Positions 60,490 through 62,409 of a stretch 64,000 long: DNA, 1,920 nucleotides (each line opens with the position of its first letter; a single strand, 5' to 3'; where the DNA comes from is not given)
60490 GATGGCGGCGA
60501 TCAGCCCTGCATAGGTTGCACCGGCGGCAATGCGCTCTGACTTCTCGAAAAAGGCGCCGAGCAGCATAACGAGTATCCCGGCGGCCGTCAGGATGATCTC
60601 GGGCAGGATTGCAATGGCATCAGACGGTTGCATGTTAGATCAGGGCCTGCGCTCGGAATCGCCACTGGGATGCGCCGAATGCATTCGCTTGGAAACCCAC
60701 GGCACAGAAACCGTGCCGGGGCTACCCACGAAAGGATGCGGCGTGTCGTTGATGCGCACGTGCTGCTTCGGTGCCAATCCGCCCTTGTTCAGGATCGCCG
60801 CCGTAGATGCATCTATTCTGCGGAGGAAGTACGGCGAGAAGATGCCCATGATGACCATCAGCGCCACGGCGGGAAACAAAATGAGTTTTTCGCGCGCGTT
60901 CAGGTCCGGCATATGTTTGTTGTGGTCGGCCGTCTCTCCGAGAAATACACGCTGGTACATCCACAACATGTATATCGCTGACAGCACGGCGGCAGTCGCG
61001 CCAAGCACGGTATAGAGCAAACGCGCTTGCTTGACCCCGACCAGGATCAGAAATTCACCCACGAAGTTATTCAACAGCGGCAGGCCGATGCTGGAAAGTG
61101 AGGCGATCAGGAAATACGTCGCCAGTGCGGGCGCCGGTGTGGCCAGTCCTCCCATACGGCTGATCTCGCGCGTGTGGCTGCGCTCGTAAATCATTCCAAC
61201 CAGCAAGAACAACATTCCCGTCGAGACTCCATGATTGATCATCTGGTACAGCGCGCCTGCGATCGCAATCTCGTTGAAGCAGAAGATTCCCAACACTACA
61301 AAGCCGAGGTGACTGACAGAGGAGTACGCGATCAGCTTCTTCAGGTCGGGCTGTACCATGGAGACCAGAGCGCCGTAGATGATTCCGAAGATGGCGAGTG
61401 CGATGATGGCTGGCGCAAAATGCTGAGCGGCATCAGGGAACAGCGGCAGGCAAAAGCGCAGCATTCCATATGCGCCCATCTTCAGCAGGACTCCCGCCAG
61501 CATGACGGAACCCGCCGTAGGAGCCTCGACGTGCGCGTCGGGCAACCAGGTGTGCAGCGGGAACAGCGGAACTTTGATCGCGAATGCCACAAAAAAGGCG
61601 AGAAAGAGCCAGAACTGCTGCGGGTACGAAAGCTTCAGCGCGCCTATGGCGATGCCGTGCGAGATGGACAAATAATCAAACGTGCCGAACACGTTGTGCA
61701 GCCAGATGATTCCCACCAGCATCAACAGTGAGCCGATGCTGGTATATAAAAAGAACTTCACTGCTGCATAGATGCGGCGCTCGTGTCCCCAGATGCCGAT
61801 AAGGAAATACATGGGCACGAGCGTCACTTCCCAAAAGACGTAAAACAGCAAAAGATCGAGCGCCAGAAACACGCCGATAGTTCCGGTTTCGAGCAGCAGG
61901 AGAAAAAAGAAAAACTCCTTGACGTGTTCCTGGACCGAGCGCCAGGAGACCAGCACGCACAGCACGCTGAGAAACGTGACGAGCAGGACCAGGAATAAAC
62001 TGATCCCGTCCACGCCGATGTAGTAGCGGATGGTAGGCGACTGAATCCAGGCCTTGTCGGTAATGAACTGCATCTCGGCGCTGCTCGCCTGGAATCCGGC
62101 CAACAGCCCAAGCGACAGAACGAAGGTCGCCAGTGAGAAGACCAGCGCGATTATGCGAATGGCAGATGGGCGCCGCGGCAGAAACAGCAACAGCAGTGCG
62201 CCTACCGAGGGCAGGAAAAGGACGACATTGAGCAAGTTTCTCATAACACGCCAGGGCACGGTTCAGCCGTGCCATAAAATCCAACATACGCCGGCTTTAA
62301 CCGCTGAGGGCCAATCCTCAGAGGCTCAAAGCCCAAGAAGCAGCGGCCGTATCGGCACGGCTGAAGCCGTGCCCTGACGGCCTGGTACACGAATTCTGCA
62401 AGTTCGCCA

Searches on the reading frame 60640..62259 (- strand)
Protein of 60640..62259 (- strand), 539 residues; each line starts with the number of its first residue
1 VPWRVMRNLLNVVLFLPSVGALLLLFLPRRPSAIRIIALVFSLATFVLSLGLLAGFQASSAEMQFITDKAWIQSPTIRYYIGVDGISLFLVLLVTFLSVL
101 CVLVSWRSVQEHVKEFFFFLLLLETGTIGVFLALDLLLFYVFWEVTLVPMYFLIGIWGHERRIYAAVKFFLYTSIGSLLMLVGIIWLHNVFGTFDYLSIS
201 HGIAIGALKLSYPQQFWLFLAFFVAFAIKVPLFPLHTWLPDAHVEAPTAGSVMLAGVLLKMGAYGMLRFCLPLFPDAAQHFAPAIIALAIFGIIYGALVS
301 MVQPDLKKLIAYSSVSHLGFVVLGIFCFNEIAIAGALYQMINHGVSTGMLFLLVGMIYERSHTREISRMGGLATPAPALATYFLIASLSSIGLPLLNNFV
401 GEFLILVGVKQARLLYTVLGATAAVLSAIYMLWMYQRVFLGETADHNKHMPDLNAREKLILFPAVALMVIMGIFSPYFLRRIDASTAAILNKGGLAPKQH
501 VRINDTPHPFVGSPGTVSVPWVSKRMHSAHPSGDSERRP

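Call 10: search_protein_families(library=ncbifam, proteins=[window:60640-62259:-], max_evalue=0.00001)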
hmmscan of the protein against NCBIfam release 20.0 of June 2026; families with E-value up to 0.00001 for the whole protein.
window:60640-62259:- (539 aa): 72 families (the best 25 are shown)
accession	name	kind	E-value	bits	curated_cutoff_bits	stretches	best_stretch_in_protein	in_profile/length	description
TIGR01972.1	NDH_I_M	subfamily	1e-181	604.9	263.8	1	10-491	1-484/486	NADH-quinone oxidoreductase subunit M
NF004499.0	PRK05846.1-3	equivalog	1e-163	545.7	585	1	6-492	3-487/502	NADH-quinone oxidoreductase subunit M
NF004500.0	PRK05846.1-4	equivalog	5.7e-162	540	550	1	8-492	5-505/525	NADH-quinone oxidoreductase subunit M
NF004505.0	PRK05846.2-5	equivalog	2.1e-156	521.7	700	1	6-492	1-484/508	NADH-quinone oxidoreductase subunit M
NF004501.0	PRK05846.1-5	subfamily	4.5e-154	513.8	598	1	8-491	5-485/492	NADH-quinone oxidoreductase subunit M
NF004506.0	PRK05846.2-6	equivalog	4.9e-128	428.5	789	1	10-485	7-485/493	NADH-quinone oxidoreductase subunit M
NF004498.0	PRK05846.1-1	equivalog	2.4e-124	415.9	614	1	9-489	2-493/509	NADH-quinone oxidoreductase subunit M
NF009212.0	PRK12561.1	subfamily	6.2e-120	401.4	645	1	9-492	8-498/531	NAD(P)H-quinone oxidoreductase subunit 4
NF004504.0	PRK05846.2-3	equivalog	1.5e-112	377.3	785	1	33-479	40-483/499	NADH-quinone oxidoreductase subunit M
NF005060.0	PRK06473.1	equivalog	1.2e-110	370.6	747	1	9-492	1-484/500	NADH-quinone oxidoreductase subunit M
NF002713.0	PRK02546.1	subfamily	8e-105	351.3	827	1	10-473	11-480/533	NAD(P)H-quinone oxidoreductase subunit 4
NF005611.0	PRK07363.1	equivalog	1.4e-98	330.7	764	1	10-492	2-484/501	NADH-quinone oxidoreductase subunit M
NF004502.0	PRK05846.2-1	equivalog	3.2e-84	283.5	791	1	9-472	5-480/500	NADH-quinone oxidoreductase subunit M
NF004503.0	PRK05846.2-2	subfamily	8.4e-74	249.5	720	1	53-486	42-486/490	NADH-quinone oxidoreductase subunit M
NF005818.0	PRK07691.1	equivalog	3.1e-64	217.8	586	1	6-490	2-484/496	Na+/H+ antiporter subunit D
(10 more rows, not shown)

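Call 30: find_related_loci(query=window:60640-62259:-, collection=metagenome_contigs, flank=10000)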
Query window:60640-62259:- (539 aa) in metagenome_contigs; peptide patterns used: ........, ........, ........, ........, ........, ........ (x = any residue, [..] = any of these).
192 stretches matched a pattern; 155 encode a relative of the query (tblastn E <= 1e-3); the best 80 are kept; 80 distinct loci.
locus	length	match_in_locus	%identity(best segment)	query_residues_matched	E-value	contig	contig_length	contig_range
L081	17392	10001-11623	75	4-539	0e+0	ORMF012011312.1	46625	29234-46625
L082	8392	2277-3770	72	5-499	0e+0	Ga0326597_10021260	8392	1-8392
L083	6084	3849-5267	71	34-504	0e+0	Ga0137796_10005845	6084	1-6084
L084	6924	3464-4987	56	12-507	9e-177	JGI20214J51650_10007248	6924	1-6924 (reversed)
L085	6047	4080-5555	60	8-492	9e-174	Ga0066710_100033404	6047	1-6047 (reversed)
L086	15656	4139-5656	59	8-507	9e-171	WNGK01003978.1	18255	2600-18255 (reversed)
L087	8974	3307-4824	59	8-507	1e-170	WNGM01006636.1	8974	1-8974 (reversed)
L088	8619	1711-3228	59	8-507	2e-170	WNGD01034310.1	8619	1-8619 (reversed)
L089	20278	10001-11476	60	8-492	5e-170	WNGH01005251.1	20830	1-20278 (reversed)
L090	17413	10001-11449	59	9-485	5e-170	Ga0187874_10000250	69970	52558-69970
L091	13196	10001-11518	56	7-494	1e-169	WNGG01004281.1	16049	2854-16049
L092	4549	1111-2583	60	9-492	2e-174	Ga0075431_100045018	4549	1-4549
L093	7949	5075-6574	57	10-508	2e-169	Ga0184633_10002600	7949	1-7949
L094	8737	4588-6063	60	8-492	2e-168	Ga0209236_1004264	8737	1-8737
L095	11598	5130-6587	57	8-492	2e-166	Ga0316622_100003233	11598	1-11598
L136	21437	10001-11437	57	8-483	2e-153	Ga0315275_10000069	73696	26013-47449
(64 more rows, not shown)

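Call 33: search_protein_families(library=pfam, proteins=[L081:16-744:+, L081:769-1092:+, L081:1097-1477:+, L081:1498-1986:+, L081:1860-3299:+, L081:3358-5658:+, L081:5687-6721:+, L081:7065-7559:+, L081:14641-15141:+, L081:15588-16499:+], max_evalue=0.001)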
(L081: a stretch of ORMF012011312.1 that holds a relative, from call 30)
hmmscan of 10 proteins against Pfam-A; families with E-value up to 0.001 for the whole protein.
L081:16-744:+ (242 aa): 1 family
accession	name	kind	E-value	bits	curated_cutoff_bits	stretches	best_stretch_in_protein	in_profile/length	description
PF00346.24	Complex1_49kDa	-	7.9e-107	356.8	24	1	1-242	30-271/271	Respiratory-chain NADH dehydrogenase, 49 Kd subunit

L081:769-1092:+ (107 aa): 1 family
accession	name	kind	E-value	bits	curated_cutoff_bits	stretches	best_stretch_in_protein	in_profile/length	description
PF01954.22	AF2212-like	-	1.3e-10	42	21.6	1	38-68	4-34/59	AF2212-like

L081:1097-1477:+ (126 aa): 1 family
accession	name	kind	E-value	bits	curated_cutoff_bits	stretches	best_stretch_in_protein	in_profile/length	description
PF01850.27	PIN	-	5e-17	63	23.6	1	3-113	1-115/120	PIN domain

L081:1498-1986:+ (162 aa): 1 family
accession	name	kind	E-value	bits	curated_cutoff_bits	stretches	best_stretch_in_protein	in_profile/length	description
PF01257.25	2Fe-2S_thioredx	-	1.2e-48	165.1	24.8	1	12-154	2-144/145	Thioredoxin-like [2Fe-2S] ferredoxin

L081:1860-3299:+ (479 aa): 4 families
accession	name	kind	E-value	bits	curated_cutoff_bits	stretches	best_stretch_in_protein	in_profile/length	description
PF01512.22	Complex1_51K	-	2e-47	161.3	31.2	1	97-267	2-149/150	Nuo51 FMN-binding domain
PF10589.14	NADH_4Fe-4S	-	3.1e-29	101.1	23.5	1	379-462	2-85/85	NADH-ubiquinone oxidoreductase-F iron-sulfur binding region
PF10531.15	SLBB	-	5.8e-10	39.3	27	1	293-340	4-54/55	SLBB domain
PF22461.2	SLBB_2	-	1.1e-09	38.7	27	1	290-352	2-65/79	SLBB domain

L081:3358-5658:+ (766 aa): 12 families
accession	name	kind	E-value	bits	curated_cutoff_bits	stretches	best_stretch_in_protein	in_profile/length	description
PF00384.28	Molybdopterin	-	5.3e-31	108.4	24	1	275-674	1-352/353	Molybdopterin oxidoreductase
PF13510.11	Fer2_4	-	4e-20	72.1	22.8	1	4-79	3-81/82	2Fe-2S iron-sulfur cluster binding domain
PF10588.14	NADH-G_4Fe-4S_3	-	5.7e-20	71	27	1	86-125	1-40/40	NADH-ubiquinone oxidoreductase-G iron-sulfur binding region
PF22117.2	Fer4_Nqo3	-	6.2e-17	62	27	1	140-205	2-67/67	NADH-quinone oxidoreductase subunit 3, ferredoxin-like domain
PF04879.21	Molybdop_Fe4S4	-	7.3e-12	45.5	22.7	1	219-272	2-55/55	Molybdopterin oxidoreductase Fe4S4 domain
PF12838.12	Fer4_7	-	1.4e-06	29.1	27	1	189-232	2-44/52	4Fe-4S dicluster domain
PF00037.32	Fer4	-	4.9e-06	26.6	21.1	1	188-205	7-24/24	4Fe-4S binding domain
PF13237.11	Fer4_10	-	1.8e-05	25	25.5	1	142-200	2-53/53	4Fe-4S dicluster domain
PF00111.32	Fer2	-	3.6e-05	24.1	21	1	11-57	7-49/77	2Fe-2S iron-sulfur cluster binding domain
PF14697.11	Fer4_21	-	9e-05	23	35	1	146-203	5-56/59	4Fe-4S dicluster domain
PF12837.12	Fer4_6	-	0.00011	22.4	25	1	141-162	1-22/24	4Fe-4S binding domain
PF13187.11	Fer4_9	-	0.00054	20.4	27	1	148-203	1-51/52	4Fe-4S dicluster domain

L081:5687-6721:+ (344 aa): 1 family
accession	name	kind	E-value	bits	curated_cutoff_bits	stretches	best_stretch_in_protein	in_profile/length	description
PF00146.26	NADHdh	-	8.6e-127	423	27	1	12-335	2-297/298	NADH dehydrogenase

L081:7065-7559:+ (164 aa): 1 family
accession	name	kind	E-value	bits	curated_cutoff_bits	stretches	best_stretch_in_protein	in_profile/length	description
PF00499.25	Oxidored_q3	-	3.3e-40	137.6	33.2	1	17-159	2-146/146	NADH-ubiquinone/plastoquinone oxidoreductase chain 6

L081:14641-15141:+ (166 aa): 1 family
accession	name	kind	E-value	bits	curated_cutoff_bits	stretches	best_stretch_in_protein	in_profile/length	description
PF01850.27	PIN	-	2e-05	25.6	23.6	1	16-125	2-107/120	PIN domain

L081:15588-16499:+ (303 aa): 0 families

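Call 43: find_homologous_proteins(query=L081:1498-1986:+, max_evalue=1e-30)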
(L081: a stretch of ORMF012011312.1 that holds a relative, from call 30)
Query L081:1498-1986:+ (162 aa): 7996 proteins with E <= 1e-30 among 8000 candidates; the best 120 are listed.
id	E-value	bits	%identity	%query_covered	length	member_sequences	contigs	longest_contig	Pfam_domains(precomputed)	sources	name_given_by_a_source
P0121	2.7e-103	361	100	100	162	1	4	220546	PF01257.26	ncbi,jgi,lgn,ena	-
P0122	3.5e-85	302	-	-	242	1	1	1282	PF01257.26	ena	-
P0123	9.9e-85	301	82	98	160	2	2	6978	PF01257.26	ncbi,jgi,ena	-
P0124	8.4e-84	298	-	-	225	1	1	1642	PF01257.26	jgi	jgi:NADH-quinone oxidoreductase subunit E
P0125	9.0e-84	297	81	100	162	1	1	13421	PF01257.26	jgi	jgi:NADH-quinone oxidoreductase subunit E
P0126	6.4e-82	291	82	95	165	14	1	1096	PF01257.26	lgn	-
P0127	1.7e-81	290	79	99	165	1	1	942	PF01257.26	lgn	-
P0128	3.9e-81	289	78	98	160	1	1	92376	PF01257.26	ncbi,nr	ncbi:MAG: NAD(P)H-dependent oxidoreductase subunit E [Acidobacteria bacterium]|nr:NAD(P)H-dependent 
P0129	3.3e-80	286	79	98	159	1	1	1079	PF01257.26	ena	-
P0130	3.9e-80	286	76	99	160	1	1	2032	PF01257.26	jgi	jgi:NADH-quinone oxidoreductase subunit E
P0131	5.8e-80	285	78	98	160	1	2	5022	PF01257.26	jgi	-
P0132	9.4e-80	284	78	98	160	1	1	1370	PF01257.26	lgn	-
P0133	3.8e-79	282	78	96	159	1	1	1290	PF01257.26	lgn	-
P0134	1.4e-78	281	79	96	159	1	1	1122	PF01257.26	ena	-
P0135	1.5e-77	277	75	98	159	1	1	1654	PF01257.26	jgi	jgi:NADH-quinone oxidoreductase subunit E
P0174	2.7e-66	241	67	96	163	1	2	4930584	PF01257.26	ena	-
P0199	1.6e-64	235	66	93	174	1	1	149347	PF01257.26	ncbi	ncbi:MAG: NADH-quinone oxidoreductase subunit NuoE [Acidobacteriaceae bacterium]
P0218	4.4e-64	234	61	99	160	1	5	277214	PF01257.26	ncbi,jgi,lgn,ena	-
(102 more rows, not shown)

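Call 44: find_encoding_contigs(protein=P0121, flank=10000, max_places=2)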
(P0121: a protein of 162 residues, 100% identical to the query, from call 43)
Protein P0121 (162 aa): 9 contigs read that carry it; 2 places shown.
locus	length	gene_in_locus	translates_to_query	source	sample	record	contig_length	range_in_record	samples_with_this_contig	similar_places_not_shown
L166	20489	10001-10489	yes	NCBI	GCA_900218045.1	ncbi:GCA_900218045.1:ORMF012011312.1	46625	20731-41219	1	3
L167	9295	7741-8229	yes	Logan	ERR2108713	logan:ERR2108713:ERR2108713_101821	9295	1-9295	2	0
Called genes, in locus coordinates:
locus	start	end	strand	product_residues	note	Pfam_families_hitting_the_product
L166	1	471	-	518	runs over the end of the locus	PF20695:UbiD_N, PF01977:UbiD, PF20696:UbiD_C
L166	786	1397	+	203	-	PF01865:PhoU_div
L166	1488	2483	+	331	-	PF01384:PHO4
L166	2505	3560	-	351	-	PF10094:DUF2332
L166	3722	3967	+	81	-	PF02604:PhdYeFM_antitox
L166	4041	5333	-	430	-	PF06580:His_kinase, PF02518:HATPase_c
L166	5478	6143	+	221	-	PF00925:GTP_cyclohydro2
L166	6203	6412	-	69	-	PF02597:ThiS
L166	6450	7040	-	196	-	-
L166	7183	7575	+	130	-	PF00507:Oxidored_q4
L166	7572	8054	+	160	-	PF00329:Complex1_30kDa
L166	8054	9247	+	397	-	PF00346:Complex1_49kDa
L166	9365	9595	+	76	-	PF01954:AF2212-like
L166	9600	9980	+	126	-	PF01850:PIN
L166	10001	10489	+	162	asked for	PF01257:2Fe-2S_thioredx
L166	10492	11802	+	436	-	PF01512:Complex1_51K, PF22461:SLBB_2, PF10531:SLBB, PF10589:NADH_4Fe-4S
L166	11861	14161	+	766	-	PF13510:Fer2_4, PF10588:NADH-G_4Fe-4S_3, PF12838:Fer4_7 (faint), PF00037:Fer4 (faint), PF13237:Fer4_10 (weak), PF22117:Fer4_Nqo3, PF04879:Molybdop_Fe4S4, PF00384:Molybdopterin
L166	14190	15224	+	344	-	PF00146:NADHdh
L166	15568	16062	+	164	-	PF00499:Oxidored_q3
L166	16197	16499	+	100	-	PF00420:Oxidored_q2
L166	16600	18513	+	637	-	PF00662:Proton_antipo_N, PF00361:Proton_antipo_M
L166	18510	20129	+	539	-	PF00361:Proton_antipo_M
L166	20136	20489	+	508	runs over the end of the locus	PF00361:Proton_antipo_M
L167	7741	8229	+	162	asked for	PF01257:2Fe-2S_thioredx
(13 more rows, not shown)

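Call 45: find_encoding_contigs(protein=P0174, flank=10000, max_places=2)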
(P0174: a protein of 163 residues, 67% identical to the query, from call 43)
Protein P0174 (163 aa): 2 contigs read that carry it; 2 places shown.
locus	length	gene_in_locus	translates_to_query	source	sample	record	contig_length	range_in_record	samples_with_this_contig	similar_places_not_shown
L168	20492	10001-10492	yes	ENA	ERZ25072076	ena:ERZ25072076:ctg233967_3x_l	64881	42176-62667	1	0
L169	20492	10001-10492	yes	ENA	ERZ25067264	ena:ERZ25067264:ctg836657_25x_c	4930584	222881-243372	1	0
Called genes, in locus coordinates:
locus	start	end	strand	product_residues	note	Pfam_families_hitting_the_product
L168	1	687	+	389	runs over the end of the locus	PF25183:OMP_b-brl_4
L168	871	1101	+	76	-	PF00230:MIP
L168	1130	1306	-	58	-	-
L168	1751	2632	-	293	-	PF00515:TPR_1 (faint), PF07719:TPR_2 (faint), PF13181:TPR_8 (faint), PF13414:TPR_11 (faint), PF13428:TPR_14 (faint), PF13431:TPR_17 (faint), PF24575:TPR_Slam (faint), PF14559:TPR_19 (weak)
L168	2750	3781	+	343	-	PF13276:HTH_21, PF00665:rve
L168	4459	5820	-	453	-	PF06580:His_kinase, PF02518:HATPase_c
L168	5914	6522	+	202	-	PF00925:GTP_cyclohydro2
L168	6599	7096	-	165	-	PF00376:MerR (faint), PF13411:MerR_1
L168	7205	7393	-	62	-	PF02597:ThiS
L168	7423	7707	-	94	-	-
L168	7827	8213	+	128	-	PF00507:Oxidored_q4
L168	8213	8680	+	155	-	PF00329:Complex1_30kDa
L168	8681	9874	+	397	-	PF00374:NiFeSe_Hases (weak), PF00346:Complex1_49kDa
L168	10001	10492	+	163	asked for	PF01257:2Fe-2S_thioredx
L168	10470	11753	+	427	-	PF01512:Complex1_51K, PF10531:SLBB, PF22461:SLBB_2, PF10589:NADH_4Fe-4S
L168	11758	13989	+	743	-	PF00111:Fer2 (weak), PF13510:Fer2_4, PF12838:Fer4_7 (faint), PF10588:NADH-G_4Fe-4S_3, PF22117:Fer4_Nqo3, PF13237:Fer4_10 (weak), PF04879:Molybdop_Fe4S4, PF00384:Molybdopterin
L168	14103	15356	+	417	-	PF00146:NADHdh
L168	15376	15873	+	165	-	PF00499:Oxidored_q3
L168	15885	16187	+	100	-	PF00420:Oxidored_q2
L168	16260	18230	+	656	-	PF00662:Proton_antipo_N, PF00361:Proton_antipo_M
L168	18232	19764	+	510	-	PF00361:Proton_antipo_M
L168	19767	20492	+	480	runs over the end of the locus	PF00361:Proton_antipo_M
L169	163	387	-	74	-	-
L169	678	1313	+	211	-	PF01694:Rhomboid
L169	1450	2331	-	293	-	PF00515:TPR_1 (faint), PF07719:TPR_2 (faint), PF13181:TPR_8 (faint), PF13414:TPR_11 (faint), PF13428:TPR_14 (faint), PF13431:TPR_17 (faint), PF24575:TPR_Slam (faint), PF14559:TPR_19 (weak)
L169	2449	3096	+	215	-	PF13276:HTH_21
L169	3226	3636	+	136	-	PF00665:rve (faint), PF13683:rve_3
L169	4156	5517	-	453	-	PF06580:His_kinase, PF02518:HATPase_c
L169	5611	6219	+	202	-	PF00925:GTP_cyclohydro2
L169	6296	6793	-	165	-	PF00376:MerR (faint), PF13411:MerR_1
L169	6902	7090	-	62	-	PF02597:ThiS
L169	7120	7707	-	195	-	-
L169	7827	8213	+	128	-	PF00507:Oxidored_q4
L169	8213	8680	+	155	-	PF00329:Complex1_30kDa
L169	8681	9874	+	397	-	PF00374:NiFeSe_Hases (weak), PF00346:Complex1_49kDa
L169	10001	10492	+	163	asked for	PF01257:2Fe-2S_thioredx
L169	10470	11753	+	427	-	PF01512:Complex1_51K, PF10531:SLBB, PF22461:SLBB_2, PF10589:NADH_4Fe-4S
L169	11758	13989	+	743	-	PF00111:Fer2 (weak), PF13510:Fer2_4, PF12838:Fer4_7 (faint), PF10588:NADH-G_4Fe-4S_3, PF22117:Fer4_Nqo3, PF13237:Fer4_10 (weak), PF04879:Molybdop_Fe4S4, PF00384:Molybdopterin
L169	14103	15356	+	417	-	PF00146:NADHdh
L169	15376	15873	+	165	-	PF00499:Oxidored_q3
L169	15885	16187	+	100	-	PF00420:Oxidored_q2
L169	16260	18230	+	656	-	PF00662:Proton_antipo_N, PF00361:Proton_antipo_M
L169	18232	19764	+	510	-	PF00361:Proton_antipo_M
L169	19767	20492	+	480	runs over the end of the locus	PF00361:Proton_antipo_M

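Call 47: find_homologous_proteins(query=L136:3-485:+, max_evalue=1e-30)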
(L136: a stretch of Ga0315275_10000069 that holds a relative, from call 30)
Query L136:3-485:+ (160 aa): 7963 proteins with E <= 1e-30 among 8000 candidates; the best 120 are listed.
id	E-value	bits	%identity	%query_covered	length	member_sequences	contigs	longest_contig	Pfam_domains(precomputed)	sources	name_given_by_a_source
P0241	1.3e-98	345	92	100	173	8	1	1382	PF01058.30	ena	-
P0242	5.4e-98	343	94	99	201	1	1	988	PF01058.30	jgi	jgi:NADH-quinone oxidoreductase subunit B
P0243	6.1e-96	337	89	100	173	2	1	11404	PF01058.30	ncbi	-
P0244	1.8e-94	332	89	100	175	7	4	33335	PF01058.30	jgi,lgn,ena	jgi:NADH-quinone oxidoreductase subunit B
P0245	2.9e-94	331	92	89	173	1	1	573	PF01058.30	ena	-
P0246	3.2e-94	331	88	100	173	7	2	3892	PF01058.30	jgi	jgi:NADH-quinone oxidoreductase subunit B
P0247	8.6e-94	330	90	99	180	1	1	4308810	PF01058.30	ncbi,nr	ncbi:MAG: NADH-quinone oxidoreductase subunit NuoB [Candidatus Latescibacterota bacterium]|nr:MAG: N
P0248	3.1e-93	328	89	100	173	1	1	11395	PF01058.30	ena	-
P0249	3.2e-93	328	89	100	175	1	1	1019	PF01058.30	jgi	jgi:NADH-quinone oxidoreductase subunit B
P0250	5.3e-93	327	87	100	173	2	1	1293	PF01058.30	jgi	-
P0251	3.2e-92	325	87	99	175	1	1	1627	PF01058.30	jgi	jgi:NADH-quinone oxidoreductase subunit B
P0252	5.0e-92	324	85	100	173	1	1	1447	PF01058.30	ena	-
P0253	2.3e-91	322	87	99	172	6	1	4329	PF01058.30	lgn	-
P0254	3.4e-91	321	85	100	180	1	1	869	PF01058.30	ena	-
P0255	3.9e-91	321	87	98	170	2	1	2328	PF01058.30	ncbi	-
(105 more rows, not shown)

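Call 68: find_encoding_contigs(protein=P0199, flank=10000, max_places=1)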
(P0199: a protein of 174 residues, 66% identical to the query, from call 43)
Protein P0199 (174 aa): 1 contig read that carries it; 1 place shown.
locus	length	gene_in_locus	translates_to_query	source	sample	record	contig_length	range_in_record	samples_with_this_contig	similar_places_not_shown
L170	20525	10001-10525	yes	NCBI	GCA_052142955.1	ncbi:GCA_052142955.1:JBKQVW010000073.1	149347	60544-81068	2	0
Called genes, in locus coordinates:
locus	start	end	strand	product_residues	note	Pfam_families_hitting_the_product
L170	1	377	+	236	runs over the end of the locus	PF01174:SNO, PF03575:Peptidase_S51 (faint), PF07685:GATase_3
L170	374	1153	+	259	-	PF00116:COX2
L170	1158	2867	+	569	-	PF00115:COX1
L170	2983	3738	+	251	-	PF00510:COX3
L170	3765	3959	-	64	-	PF12844:HTH_19, PF13443:HTH_26 (weak), PF13560:HTH_31, PF01381:HTH_3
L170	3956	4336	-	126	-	-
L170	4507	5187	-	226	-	PF04972:BON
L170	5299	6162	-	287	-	PF01569:PAP2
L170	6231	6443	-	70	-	PF02597:ThiS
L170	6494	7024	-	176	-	-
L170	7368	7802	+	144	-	PF00507:Oxidored_q4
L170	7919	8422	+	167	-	PF00329:Complex1_30kDa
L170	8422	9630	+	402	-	PF00346:Complex1_49kDa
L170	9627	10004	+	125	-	-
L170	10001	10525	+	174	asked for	PF01257:2Fe-2S_thioredx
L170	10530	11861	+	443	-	PF01512:Complex1_51K, PF10531:SLBB (weak), PF22461:SLBB_2, PF10589:NADH_4Fe-4S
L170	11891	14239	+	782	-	PF00111:Fer2 (weak), PF13510:Fer2_4, PF10588:NADH-G_4Fe-4S_3, PF12838:Fer4_7 (faint), PF22117:Fer4_Nqo3, PF04879:Molybdop_Fe4S4 (weak), PF00384:Molybdopterin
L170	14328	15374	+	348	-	PF00146:NADHdh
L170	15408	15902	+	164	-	PF00499:Oxidored_q3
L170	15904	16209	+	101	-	PF00420:Oxidored_q2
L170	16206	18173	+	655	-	PF00662:Proton_antipo_N, PF00361:Proton_antipo_M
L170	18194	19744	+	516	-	PF00361:Proton_antipo_M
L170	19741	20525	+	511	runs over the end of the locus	PF00361:Proton_antipo_M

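Call 69: find_encoding_contigs(protein=P0218, flank=10000, max_places=1)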
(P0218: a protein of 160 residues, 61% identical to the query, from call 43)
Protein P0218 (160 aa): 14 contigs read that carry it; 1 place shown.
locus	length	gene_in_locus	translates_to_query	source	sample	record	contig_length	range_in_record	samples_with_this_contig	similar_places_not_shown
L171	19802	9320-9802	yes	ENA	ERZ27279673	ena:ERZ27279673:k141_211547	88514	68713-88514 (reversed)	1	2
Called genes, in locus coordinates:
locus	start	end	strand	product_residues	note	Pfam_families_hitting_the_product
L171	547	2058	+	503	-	-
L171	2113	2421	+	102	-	-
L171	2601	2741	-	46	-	-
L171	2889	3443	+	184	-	PF22558:REase-ARP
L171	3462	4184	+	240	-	-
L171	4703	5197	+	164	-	-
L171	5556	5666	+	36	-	-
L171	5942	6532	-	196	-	-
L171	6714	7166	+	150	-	PF00507:Oxidored_q4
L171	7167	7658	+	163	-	PF00329:Complex1_30kDa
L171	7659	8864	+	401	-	PF00374:NiFeSe_Hases (faint), PF00346:Complex1_49kDa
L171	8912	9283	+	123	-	PF05635:23S_rRNA_IVP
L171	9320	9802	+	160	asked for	PF01257:2Fe-2S_thioredx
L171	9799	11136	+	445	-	PF01512:Complex1_51K, PF10531:SLBB (faint), PF10589:NADH_4Fe-4S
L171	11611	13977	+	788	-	PF00111:Fer2 (weak), PF13510:Fer2_4, PF10588:NADH-G_4Fe-4S_3, PF00037:Fer4 (faint), PF13237:Fer4_10 (weak), PF22117:Fer4_Nqo3, PF04879:Molybdop_Fe4S4 (weak), PF00384:Molybdopterin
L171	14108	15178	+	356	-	PF00146:NADHdh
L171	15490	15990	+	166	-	PF00499:Oxidored_q3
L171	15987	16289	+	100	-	PF00420:Oxidored_q2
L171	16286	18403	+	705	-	PF00662:Proton_antipo_N, PF00361:Proton_antipo_M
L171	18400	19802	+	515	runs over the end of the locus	PF00361:Proton_antipo_M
